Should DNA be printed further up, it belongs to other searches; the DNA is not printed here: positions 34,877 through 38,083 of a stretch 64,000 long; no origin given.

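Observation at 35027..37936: TetR-linked secreted fusion of three different hydrolase folds plus an EF-hand pair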

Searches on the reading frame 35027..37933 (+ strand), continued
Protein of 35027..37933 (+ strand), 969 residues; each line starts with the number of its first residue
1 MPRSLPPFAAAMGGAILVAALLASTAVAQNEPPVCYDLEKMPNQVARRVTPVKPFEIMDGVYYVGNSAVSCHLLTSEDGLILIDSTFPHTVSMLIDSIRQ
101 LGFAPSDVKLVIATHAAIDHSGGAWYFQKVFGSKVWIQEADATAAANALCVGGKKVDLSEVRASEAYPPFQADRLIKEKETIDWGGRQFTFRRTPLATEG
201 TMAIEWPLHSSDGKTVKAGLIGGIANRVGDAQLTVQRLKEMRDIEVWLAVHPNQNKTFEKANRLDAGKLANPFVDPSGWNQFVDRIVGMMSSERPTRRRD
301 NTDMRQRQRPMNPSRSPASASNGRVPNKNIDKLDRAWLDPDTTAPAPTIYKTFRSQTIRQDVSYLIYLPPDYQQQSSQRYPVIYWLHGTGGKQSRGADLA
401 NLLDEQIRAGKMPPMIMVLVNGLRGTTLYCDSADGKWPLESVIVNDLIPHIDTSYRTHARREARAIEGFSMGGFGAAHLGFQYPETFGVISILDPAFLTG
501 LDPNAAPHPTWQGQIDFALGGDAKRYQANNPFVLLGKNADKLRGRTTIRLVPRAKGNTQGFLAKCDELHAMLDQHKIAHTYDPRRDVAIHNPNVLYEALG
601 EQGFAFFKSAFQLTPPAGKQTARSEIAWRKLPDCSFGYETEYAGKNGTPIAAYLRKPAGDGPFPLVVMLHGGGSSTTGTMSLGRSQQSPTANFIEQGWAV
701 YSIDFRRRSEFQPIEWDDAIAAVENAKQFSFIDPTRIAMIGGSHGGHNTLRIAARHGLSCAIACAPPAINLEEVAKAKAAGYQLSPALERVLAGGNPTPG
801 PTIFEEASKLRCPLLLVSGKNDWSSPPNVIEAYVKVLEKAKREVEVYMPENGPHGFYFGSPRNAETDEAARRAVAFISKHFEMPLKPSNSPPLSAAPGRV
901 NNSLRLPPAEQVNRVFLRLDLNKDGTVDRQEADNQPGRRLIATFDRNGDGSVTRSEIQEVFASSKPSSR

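Call 78: search_protein_families(library=pfam, proteins=[P0009, P0005, P0004, P0015, P0040, P0064, P0113, P0084], max_evalue=0.001)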
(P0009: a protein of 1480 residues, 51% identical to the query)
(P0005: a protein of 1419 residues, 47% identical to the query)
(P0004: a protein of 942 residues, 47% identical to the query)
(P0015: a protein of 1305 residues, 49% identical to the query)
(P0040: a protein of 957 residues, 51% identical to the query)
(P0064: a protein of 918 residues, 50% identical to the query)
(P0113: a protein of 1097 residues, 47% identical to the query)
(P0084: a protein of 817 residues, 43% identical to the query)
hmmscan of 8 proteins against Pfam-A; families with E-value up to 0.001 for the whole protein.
P0009 (1480 aa): 12 families
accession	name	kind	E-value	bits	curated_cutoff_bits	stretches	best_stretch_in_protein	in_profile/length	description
PF00756.26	Esterase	-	1.1e-21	78.2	22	1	444-679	1-232/251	Putative esterase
PF00753.33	Lactamase_B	-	2.2e-16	60.8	22.7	1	747-892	3-141/196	Metallo-beta-lactamase superfamily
PF00326.27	Peptidase_S9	-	3e-13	50.2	22.6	1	123-304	45-211/213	Prolyl oligopeptidase family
PF12697.13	Abhydrolase_6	-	1.1e-12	49.6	26.3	1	73-283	1-211/217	Alpha/beta hydrolase family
PF20434.5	BD-FAE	-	4e-11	43.3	26.8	1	64-155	7-102/215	BD-FAE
PF12146.15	Hydrolase_4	-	8.3e-10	38.8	27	0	518-585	45-111/239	Serine aminopeptidase, S33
PF00561.26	Abhydrolase_1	-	1.4e-07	31.8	25.8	0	554-610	73-128/245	alpha/beta hydrolase fold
PF05448.18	AXE1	-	3.1e-07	29.9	21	1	123-158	157-192/321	Acetyl xylan esterase (AXE1)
PF08840.17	BAAT_C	-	6.5e-07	30.1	20.9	1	129-271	9-151/210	BAAT / Acyl-CoA thioester hydrolase C terminal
PF07859.19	Abhydrolase_3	-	7.8e-06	26.2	25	1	104-279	29-209/210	alpha/beta hydrolase fold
PF01738.24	DLH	-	1.1e-05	25.6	21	0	223-295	133-205/217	Dienelactone hydrolase family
PF02230.22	Abhydrolase_2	-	0.00014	22.2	23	0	553-585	108-140/217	Phospholipase/Carboxylesterase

P0005 (1419 aa): 17 families
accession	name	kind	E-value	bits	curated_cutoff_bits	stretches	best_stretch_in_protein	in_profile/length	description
PF00756.26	Esterase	-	1.6e-25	90.7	22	1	864-1090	1-228/251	Putative esterase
PF00326.27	Peptidase_S9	-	7.5e-25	88.1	22.6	2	547-728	45-211/213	Prolyl oligopeptidase family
PF12697.13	Abhydrolase_6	-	1.8e-21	78.2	26.3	2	1185-1398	1-216/217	Alpha/beta hydrolase family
PF20434.5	BD-FAE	-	7.8e-19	68.5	26.8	2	488-577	7-100/215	BD-FAE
PF07859.19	Abhydrolase_3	-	1.8e-16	61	25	2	1215-1389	28-209/210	alpha/beta hydrolase fold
PF08840.17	BAAT_C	-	2e-15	57.9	20.9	2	1244-1390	8-162/210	BAAT / Acyl-CoA thioester hydrolase C terminal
PF00561.26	Abhydrolase_1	-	8.3e-15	55.5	25.8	1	1183-1289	1-102/245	alpha/beta hydrolase fold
PF12146.15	Hydrolase_4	-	2.1e-13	50.6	27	1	941-1011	47-116/239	Serine aminopeptidase, S33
PF05448.18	AXE1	-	3.9e-12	46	21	1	548-694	158-299/321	Acetyl xylan esterase (AXE1)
PF01738.24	DLH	-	2.1e-10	41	21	0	647-721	133-207/217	Dienelactone hydrolase family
PF06500.17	FrsA-like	-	9.2e-08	31.7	22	0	471-583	171-282/414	Esterase FrsA-like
PF02129.25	Peptidase_S15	-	1.4e-06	28.7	23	0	640-687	205-251/262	X-Pro dipeptidyl-peptidase (S15 family)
PF13202.12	EF-hand_5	-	2.2e-06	27.3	25.9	0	763-782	1-20/25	EF hand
PF00036.39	EF-hand_1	-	2.9e-06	26.9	25.4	0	763-782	2-21/29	EF hand domain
PF13405.12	EF-hand_6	-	2e-05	24.4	25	0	762-782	1-21/30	EF-hand domain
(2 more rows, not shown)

P0004 (942 aa): 17 families
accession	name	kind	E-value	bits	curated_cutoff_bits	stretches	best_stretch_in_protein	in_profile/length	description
PF00326.27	Peptidase_S9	-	3.8e-24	85.8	22.6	2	69-250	45-211/213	Prolyl oligopeptidase family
PF00756.26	Esterase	-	2.3e-21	77.1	22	1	381-582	1-195/251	Putative esterase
PF20434.5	BD-FAE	-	1.1e-17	64.7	26.8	2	10-99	7-100/215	BD-FAE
PF12697.13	Abhydrolase_6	-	2.1e-17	64.9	26.3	2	704-915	1-211/217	Alpha/beta hydrolase family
PF12146.15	Hydrolase_4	-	1.3e-13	51.2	27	1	458-529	47-117/239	Serine aminopeptidase, S33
PF08840.17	BAAT_C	-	1.9e-13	51.4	20.9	2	75-236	9-170/210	BAAT / Acyl-CoA thioester hydrolase C terminal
PF07859.19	Abhydrolase_3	-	1.2e-12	48.4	25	2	736-911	30-209/210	alpha/beta hydrolase fold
PF00561.26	Abhydrolase_1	-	6.2e-11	42.9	25.8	0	17-102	1-83/245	alpha/beta hydrolase fold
PF01738.24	DLH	-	7.6e-09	35.9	21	0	171-243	135-207/217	Dienelactone hydrolase family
PF05448.18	AXE1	-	2.2e-07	30.4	21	0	47-105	135-193/321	Acetyl xylan esterase (AXE1)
PF06500.17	FrsA-like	-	1e-06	28.3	22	0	2-105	180-282/414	Esterase FrsA-like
PF00036.39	EF-hand_1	-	8.3e-06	25.4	25.4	0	309-326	4-21/29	EF hand domain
PF13405.12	EF-hand_6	-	1.9e-05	24.4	25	0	281-301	1-21/30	EF-hand domain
PF02129.25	Peptidase_S15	-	2.6e-05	24.5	23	0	165-203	208-246/262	X-Pro dipeptidyl-peptidase (S15 family)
PF13202.12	EF-hand_5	-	6.5e-05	22.7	25.9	0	282-297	1-16/25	EF hand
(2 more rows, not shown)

P0015 (1305 aa): 5 families
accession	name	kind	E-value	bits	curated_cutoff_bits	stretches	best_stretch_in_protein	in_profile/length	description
PF00756.26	Esterase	-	6.7e-46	157.5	22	2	727-920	1-187/251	Putative esterase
PF12146.15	Hydrolase_4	-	1.8e-11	44.2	27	1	804-872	47-114/239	Serine aminopeptidase, S33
PF00561.26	Abhydrolase_1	-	7.4e-07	29.5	25.8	0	154-212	75-131/245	alpha/beta hydrolase fold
PF00326.27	Peptidase_S9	-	7.5e-06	26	22.6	1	114-292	31-210/213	Prolyl oligopeptidase family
PF02449.21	Glyco_hydro_42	-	3.5e-05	23.8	21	1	358-486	33-159/376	Beta-galactosidase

P0040 (957 aa): 9 families
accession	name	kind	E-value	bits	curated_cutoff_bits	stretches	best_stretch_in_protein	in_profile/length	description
PF00756.26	Esterase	-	1.4e-19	71.3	22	1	688-890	1-195/251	Putative esterase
PF00326.27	Peptidase_S9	-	3.6e-14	53.2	22.6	1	462-644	44-211/213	Prolyl oligopeptidase family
PF12146.15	Hydrolase_4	-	4.2e-09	36.5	27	0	767-847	48-128/239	Serine aminopeptidase, S33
PF20434.5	BD-FAE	-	1.1e-08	35.3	26.8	1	402-497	7-104/215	BD-FAE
PF12697.13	Abhydrolase_6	-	1.3e-08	36.2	26.3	1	411-624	1-212/217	Alpha/beta hydrolase family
PF07859.19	Abhydrolase_3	-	1.7e-06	28.4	25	1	432-619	18-209/210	alpha/beta hydrolase fold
PF08840.17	BAAT_C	-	7.7e-06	26.5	20.9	1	468-617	8-159/210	BAAT / Acyl-CoA thioester hydrolase C terminal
PF01738.24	DLH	-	9.3e-06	25.8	21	0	549-645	117-215/217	Dienelactone hydrolase family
PF02129.25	Peptidase_S15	-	9.3e-05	22.7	23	0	392-499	2-112/262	X-Pro dipeptidyl-peptidase (S15 family)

P0064 (918 aa): 9 families
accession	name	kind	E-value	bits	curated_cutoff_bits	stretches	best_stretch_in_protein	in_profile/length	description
PF00756.26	Esterase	-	1.8e-19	71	22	1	339-532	1-186/251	Putative esterase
PF00326.27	Peptidase_S9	-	2.8e-15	56.9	22.6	1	113-295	44-211/213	Prolyl oligopeptidase family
PF20434.5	BD-FAE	-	1.2e-10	41.8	26.8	1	53-148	7-104/215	BD-FAE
PF07859.19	Abhydrolase_3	-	9.3e-10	39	25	1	62-270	1-209/210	alpha/beta hydrolase fold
PF12146.15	Hydrolase_4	-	2.3e-09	37.4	27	0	85-209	23-153/239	Serine aminopeptidase, S33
PF00561.26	Abhydrolase_1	-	1.7e-08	34.9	25.8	0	453-568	75-186/245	alpha/beta hydrolase fold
PF12697.13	Abhydrolase_6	-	3.9e-07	31.4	26.3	1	62-269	1-206/217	Alpha/beta hydrolase family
PF01738.24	DLH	-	1e-05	25.7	21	0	214-295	133-214/217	Dienelactone hydrolase family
PF08840.17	BAAT_C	-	1.7e-05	25.4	20.9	1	119-268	8-159/210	BAAT / Acyl-CoA thioester hydrolase C terminal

P0113 (1097 aa): 14 families
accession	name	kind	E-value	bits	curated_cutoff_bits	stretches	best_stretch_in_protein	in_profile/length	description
PF06439.18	3keto-disac_hyd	-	1.2e-42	146.6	26.8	1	893-1088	2-187/187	3-keto-disaccharide hydrolase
PF00756.26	Esterase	-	1.2e-23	84.6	22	1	57-306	1-247/251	Putative esterase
PF00326.27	Peptidase_S9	-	1.4e-22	80.7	22.6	1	691-877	9-210/213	Prolyl oligopeptidase family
PF01738.24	DLH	-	1.8e-15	57.6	21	1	655-871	8-211/217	Dienelactone hydrolase family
PF12146.15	Hydrolase_4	-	2.5e-13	50.3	27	1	688-774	24-111/239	Serine aminopeptidase, S33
PF07859.19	Abhydrolase_3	-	2.6e-09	37.6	25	0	811-854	166-209/210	alpha/beta hydrolase fold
PF00561.26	Abhydrolase_1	-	4.5e-09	36.8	25.8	1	662-772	1-102/245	alpha/beta hydrolase fold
PF12697.13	Abhydrolase_6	-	6.6e-08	33.9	26.3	1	664-780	1-101/217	Alpha/beta hydrolase family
PF02129.25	Peptidase_S15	-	3.7e-07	30.6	23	1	653-761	10-117/262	X-Pro dipeptidyl-peptidase (S15 family)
PF20434.5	BD-FAE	-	3.7e-06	27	26.8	0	654-754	6-102/215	BD-FAE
PF05448.18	AXE1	-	4.8e-06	26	21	1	724-779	159-211/321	Acetyl xylan esterase (AXE1)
PF13229.12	Beta_helix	-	0.00018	21.6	25.9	0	407-531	10-114/158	Right handed beta helix region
PF08840.17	BAAT_C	-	0.00029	21.4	20.9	0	729-758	10-39/210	BAAT / Acyl-CoA thioester hydrolase C terminal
PF05728.18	UPF0227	-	0.00057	20.3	21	0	729-843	46-166/187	Uncharacterised protein family (UPF0227)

P0084 (817 aa): 7 families
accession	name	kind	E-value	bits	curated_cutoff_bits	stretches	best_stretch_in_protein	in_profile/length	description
PF00756.26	Esterase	-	2.7e-20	73.7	22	1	252-456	1-199/251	Putative esterase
PF00326.27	Peptidase_S9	-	4.4e-12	46.4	22.6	1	636-816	44-211/213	Prolyl oligopeptidase family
PF13472.12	Lipase_GDSL_2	-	1.5e-11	45.6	32.9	1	41-203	2-178/178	GDSL-like Lipase/Acylhydrolase family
PF05448.18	AXE1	-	3.2e-07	29.9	21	1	633-784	153-299/321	Acetyl xylan esterase (AXE1)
PF20434.5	BD-FAE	-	8.9e-07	29.1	26.8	1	577-669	8-102/215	BD-FAE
PF12146.15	Hydrolase_4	-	4.7e-05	23.2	27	0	341-423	58-137/239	Serine aminopeptidase, S33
PF08840.17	BAAT_C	-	0.0003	21.3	20.9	0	642-792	8-160/210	BAAT / Acyl-CoA thioester hydrolase C terminal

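Call 80: search_protein_families(library=ncbifam, proteins=[P0035], max_evalue=1e-10)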
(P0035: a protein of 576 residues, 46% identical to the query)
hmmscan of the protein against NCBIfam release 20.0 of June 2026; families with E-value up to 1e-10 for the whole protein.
P0035 (576 aa): 31 families (the best 25 are shown)
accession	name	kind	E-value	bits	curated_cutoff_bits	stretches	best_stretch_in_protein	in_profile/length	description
NF033105.1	bla_subclass_B3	equivalog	1.3e-49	168.8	240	1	331-568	4-246/257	subclass B3 metallo-beta-lactamase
NF000405.1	HARLDQ_not_B3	exception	1.8e-32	113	350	1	330-567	20-257/267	HARLDQ motif MBL-fold protein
NF012140.0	blaBJP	exception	2.5e-31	108.6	600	1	332-566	37-274/294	BJP family subclass B3 metallo-beta-lactamase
NF000427.2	blaCAU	exception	1.3e-30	106.6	500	1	327-485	3-154/262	CAU/MBL1b family subclass B3 metallo-beta-lactamase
NF000458.2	blaPEDO-2_fam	exception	3.6e-29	102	550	1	330-495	32-190/285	PEDO-2 family subclass B3 metallo-beta-lactamase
NF012229.1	bla_class_B_core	domain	4.6e-28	98.1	100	1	334-490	2-139/139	metallo-beta-lactamase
NF040470.1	blaEAM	exception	5.5e-26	91.3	660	1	332-485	63-211/318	EAM family subclass B3 metallo-beta-lactamase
NF012101.1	blaGOB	exception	1.4e-25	90.2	560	1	330-494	32-189/290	GOB family subclass B3 metallo-beta-lactamase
NF033184.1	B3_Acin_new1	exception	2.7e-25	89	580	1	330-494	29-185/283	putative subclass B3 metallo-beta-lactamase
NF000459.2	blaSPG-1_fam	exception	3.6e-25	88.6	550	1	326-484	27-175/285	SPG-1 family subclass B3 metallo-beta-lactamase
NF041137.2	B3_blaSPR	exception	4.6e-25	88.6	550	1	330-568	42-283/296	SPR family subclass B3 metallo-beta-lactamase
NF000438.2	blaPOM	exception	7.6e-25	87.6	610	1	331-505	38-203/286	POM family subclass B3 metallo-beta-lactamase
NF033185.1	B3_Acin_new2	exception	1.5e-24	86.7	625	1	328-495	29-188/285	putative subclass B3 metallo-beta-lactamase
NF047896.1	blaMIM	exception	6e-24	84.9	640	1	333-484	53-198/306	MIM family subclass B3 metallo-beta-lactamase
NF000455.2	blaESP-1_fam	exception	6.6e-24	84.9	600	1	326-494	28-189/290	ESP-1 family subclass B3 metallo-beta-lactamase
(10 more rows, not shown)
